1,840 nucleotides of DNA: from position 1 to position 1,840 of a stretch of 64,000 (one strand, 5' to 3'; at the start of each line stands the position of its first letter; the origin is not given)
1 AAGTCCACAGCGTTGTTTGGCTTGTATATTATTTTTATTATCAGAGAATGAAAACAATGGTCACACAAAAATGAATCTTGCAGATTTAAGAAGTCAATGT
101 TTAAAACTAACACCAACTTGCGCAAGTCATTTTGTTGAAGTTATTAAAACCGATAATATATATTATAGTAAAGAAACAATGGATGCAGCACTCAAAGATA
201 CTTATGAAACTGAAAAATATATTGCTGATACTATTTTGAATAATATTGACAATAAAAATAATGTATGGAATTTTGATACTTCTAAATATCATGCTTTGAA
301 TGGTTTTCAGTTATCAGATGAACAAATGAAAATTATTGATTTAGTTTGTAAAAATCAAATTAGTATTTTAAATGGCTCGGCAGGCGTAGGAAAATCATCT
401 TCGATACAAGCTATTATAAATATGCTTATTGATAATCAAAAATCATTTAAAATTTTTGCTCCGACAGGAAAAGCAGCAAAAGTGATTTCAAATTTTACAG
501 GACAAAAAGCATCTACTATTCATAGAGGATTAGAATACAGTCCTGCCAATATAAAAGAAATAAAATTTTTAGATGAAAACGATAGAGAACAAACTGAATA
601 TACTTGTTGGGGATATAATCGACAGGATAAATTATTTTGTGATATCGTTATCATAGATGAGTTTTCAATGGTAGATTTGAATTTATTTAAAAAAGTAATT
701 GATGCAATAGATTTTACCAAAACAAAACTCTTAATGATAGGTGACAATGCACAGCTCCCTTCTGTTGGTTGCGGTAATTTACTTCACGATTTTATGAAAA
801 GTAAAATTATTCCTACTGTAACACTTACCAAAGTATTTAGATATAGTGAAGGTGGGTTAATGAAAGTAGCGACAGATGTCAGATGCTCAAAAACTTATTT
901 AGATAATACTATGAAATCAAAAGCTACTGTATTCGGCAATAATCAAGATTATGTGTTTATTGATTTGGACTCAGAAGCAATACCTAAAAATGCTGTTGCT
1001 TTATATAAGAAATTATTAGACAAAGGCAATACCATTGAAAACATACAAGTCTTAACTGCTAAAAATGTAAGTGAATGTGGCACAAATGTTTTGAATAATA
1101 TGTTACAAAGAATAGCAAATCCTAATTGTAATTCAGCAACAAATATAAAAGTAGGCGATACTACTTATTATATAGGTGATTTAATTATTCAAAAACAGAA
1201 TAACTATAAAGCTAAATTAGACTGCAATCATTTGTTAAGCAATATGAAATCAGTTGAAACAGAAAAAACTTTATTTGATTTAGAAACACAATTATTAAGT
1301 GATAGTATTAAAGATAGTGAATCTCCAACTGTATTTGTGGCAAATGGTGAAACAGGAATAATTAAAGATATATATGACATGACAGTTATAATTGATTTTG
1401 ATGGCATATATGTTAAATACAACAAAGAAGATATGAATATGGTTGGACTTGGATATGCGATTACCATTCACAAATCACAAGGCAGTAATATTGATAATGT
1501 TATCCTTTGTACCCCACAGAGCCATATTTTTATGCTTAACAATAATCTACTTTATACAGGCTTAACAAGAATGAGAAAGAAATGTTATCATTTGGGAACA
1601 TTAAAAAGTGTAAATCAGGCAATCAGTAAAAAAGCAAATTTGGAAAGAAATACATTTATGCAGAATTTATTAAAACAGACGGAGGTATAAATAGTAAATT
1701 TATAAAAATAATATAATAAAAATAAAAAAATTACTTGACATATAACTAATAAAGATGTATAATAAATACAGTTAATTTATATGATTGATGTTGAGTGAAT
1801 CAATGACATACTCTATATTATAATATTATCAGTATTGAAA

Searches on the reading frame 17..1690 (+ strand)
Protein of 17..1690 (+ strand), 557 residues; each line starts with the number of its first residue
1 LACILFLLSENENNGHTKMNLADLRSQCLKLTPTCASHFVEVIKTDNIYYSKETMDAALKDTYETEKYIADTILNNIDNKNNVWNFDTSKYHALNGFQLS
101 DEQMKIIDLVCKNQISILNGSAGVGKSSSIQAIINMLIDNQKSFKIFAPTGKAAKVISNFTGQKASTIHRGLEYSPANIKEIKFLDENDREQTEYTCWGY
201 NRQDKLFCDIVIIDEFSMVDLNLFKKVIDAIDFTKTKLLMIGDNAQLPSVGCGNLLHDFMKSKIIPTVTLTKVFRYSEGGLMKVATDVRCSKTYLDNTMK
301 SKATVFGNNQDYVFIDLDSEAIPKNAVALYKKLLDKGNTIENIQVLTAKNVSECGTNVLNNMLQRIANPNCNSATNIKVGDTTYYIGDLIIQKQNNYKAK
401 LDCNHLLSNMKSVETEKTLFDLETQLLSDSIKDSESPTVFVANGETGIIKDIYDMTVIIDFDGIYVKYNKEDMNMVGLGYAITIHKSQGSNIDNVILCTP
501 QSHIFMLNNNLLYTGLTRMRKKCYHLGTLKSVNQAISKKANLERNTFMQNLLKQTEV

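Call 69: search_protein_families(library=pfam, proteins=[window:17-1690:+], max_evalue=0.00001)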
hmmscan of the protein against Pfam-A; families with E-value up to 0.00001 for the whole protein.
window:17-1690:+ (557 aa): 5 families
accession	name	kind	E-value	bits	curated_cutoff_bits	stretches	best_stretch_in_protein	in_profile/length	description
PF13604.12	AAA_30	-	6.9e-31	107.9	27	1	98-288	1-168/191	AAA domain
PF13245.12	AAA_19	-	1.6e-30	106.4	25.1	1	103-251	1-133/134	AAA domain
PF13538.12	UvrD_C_2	-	8.2e-13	48.4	27.4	1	479-524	2-50/52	UvrD-like helicase C-terminal domain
PF01443.25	Viral_helicase1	-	1.8e-11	44.7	21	0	118-352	3-194/228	Viral superfamily 1 RNA helicase core domain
PF18335.7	SH3_13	-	1.7e-10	40.9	41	1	359-461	1-65/65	ATP-dependent RecD-like DNA helicase SH3 domain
